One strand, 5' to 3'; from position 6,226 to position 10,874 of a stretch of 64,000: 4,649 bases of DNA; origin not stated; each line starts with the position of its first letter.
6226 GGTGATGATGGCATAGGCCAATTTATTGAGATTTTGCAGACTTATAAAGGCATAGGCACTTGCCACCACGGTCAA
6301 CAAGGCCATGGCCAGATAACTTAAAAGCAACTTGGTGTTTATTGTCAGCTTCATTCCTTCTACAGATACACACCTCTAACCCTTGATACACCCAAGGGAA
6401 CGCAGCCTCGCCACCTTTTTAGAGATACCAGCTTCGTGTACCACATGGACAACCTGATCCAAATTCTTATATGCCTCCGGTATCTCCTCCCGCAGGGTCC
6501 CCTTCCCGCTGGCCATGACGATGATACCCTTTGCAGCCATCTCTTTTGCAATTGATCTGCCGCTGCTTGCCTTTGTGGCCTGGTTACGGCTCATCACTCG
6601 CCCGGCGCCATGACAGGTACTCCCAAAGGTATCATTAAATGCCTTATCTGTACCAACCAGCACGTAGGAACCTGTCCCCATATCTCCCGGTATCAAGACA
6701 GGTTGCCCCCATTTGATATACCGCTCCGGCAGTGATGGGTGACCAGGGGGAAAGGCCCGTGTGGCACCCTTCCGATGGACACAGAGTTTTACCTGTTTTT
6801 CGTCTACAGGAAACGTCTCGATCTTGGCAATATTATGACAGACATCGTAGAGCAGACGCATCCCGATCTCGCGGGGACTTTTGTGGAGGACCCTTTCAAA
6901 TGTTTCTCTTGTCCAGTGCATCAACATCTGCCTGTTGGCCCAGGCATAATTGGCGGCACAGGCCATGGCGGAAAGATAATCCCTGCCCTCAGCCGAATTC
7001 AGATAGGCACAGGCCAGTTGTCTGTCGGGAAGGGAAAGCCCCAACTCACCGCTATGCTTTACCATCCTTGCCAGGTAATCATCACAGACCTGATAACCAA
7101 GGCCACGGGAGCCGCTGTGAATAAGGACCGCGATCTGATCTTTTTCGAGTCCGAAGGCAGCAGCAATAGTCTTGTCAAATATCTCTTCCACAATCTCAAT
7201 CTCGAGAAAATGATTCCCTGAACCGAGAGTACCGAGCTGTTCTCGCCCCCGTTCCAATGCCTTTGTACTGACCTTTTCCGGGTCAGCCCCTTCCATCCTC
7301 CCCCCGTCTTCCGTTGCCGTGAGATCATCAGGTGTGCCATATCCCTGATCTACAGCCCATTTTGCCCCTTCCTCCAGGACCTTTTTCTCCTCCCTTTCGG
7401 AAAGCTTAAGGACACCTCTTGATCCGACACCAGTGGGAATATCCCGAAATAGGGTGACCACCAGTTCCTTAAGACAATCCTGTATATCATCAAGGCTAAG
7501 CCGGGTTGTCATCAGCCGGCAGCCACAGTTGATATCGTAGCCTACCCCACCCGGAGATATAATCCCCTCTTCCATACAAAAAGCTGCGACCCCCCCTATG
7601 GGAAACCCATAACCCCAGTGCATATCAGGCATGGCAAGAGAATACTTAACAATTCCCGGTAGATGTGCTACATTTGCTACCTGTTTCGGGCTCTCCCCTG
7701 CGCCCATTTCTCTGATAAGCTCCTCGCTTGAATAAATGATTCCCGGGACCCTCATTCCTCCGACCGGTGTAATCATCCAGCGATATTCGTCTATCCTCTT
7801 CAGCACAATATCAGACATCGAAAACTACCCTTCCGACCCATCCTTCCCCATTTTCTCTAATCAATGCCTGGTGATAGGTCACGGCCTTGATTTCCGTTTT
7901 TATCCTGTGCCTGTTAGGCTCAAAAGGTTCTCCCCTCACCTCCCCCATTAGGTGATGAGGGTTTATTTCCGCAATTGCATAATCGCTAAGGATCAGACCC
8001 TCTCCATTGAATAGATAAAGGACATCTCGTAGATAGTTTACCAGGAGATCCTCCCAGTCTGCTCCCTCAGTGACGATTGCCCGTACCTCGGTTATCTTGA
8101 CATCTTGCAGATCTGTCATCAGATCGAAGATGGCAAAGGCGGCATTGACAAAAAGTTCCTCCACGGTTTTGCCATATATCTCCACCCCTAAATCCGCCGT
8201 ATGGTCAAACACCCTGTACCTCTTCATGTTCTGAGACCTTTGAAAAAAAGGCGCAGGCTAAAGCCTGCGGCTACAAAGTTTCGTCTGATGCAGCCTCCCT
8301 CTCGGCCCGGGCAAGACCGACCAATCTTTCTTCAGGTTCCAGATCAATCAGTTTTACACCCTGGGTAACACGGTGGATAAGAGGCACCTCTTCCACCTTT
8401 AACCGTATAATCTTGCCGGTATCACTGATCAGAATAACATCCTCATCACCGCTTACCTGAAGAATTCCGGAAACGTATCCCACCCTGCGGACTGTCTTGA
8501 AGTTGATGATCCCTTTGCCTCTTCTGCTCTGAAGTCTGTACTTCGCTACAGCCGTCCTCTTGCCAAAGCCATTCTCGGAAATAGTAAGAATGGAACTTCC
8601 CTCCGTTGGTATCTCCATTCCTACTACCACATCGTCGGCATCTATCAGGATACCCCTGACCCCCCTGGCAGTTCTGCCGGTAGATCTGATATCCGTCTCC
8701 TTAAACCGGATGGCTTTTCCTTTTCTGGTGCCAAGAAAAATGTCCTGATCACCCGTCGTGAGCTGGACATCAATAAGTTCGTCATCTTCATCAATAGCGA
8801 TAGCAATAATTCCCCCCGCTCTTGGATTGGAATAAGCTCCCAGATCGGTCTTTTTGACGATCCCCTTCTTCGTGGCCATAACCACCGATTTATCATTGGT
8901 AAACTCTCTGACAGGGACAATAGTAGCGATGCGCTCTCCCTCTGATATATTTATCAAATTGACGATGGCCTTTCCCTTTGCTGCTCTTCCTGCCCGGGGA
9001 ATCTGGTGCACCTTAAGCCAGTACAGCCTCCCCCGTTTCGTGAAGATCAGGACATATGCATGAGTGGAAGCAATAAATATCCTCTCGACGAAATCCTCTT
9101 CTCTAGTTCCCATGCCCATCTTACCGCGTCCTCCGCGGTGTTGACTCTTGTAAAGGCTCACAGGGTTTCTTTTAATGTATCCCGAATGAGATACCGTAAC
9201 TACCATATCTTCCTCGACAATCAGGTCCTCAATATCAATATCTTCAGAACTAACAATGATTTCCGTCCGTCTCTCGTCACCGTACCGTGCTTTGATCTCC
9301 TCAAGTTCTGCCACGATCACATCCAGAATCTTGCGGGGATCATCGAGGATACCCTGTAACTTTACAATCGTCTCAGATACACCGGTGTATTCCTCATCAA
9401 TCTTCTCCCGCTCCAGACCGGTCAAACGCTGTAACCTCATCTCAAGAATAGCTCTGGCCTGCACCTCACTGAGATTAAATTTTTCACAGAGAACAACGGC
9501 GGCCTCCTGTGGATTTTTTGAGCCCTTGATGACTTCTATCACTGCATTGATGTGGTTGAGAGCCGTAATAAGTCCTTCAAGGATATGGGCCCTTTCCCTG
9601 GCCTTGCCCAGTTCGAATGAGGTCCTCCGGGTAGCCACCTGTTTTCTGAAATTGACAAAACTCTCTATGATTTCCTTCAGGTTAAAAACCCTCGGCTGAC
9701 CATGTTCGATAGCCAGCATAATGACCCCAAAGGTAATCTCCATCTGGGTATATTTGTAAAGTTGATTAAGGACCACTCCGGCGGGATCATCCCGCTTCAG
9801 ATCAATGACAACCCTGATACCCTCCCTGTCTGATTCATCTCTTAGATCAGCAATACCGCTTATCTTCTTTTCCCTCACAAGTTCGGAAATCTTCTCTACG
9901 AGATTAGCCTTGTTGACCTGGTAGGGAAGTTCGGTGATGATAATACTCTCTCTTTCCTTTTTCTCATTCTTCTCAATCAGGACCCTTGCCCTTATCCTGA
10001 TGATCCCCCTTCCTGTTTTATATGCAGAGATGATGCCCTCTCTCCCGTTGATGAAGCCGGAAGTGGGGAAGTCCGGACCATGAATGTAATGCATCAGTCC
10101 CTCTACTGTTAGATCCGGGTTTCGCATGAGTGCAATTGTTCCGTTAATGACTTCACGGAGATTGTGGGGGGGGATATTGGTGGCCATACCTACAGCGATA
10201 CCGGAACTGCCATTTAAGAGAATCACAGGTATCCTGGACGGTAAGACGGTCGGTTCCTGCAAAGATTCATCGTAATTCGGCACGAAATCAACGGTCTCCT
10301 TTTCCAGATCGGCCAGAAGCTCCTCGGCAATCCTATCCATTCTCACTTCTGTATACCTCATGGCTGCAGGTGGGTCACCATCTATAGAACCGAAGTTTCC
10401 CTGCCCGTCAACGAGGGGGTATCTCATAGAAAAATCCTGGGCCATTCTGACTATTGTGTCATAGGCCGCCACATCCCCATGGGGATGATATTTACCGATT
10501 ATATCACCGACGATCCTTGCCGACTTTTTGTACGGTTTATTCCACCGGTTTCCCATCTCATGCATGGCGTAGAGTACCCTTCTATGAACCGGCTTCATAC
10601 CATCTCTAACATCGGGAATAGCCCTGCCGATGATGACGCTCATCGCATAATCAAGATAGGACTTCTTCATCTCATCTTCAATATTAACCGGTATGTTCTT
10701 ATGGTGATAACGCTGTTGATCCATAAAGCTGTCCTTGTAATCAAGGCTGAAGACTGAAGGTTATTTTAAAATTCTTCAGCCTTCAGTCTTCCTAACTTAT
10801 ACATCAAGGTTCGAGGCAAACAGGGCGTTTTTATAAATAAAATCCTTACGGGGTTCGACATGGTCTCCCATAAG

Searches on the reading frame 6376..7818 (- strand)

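Call 12: search_protein_families(library=pfam, proteins=[window:6376-7818:-], max_evalue=0.00001)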
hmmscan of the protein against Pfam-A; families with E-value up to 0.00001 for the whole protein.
window:6376-7818:- (480 aa): 1 family
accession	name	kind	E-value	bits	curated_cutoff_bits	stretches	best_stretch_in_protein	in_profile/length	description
PF01139.22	RtcB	-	7.1e-178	592.6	27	1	46-480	1-426/426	tRNA-splicing ligase RtcB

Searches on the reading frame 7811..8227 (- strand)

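Call 12: search_protein_families(library=pfam, proteins=[window:7811-8227:-], max_evalue=0.00001)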
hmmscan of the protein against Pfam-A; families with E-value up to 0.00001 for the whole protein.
window:7811-8227:- (138 aa): 1 family
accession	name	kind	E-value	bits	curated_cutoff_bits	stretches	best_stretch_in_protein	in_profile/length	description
PF01951.21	Archease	-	2.3e-43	148.2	25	1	4-138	1-136/136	Archease protein family (MTH1598/TM1083)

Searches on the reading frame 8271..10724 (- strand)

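Call 12: search_protein_families(library=pfam, proteins=[window:8271-10724:-], max_evalue=0.00001)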
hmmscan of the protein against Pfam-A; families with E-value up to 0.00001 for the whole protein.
window:8271-10724:- (817 aa): 2 families
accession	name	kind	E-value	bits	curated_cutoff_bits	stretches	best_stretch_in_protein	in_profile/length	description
PF00521.26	DNA_topoisoIV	-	1.6e-168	561.5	31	1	34-474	1-431/432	DNA gyrase/topoisomerase IV, subunit A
PF03989.18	DNA_gyraseA_C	-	2.5e-69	228.9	27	6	660-705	1-46/48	DNA gyrase C-terminal domain, beta-propeller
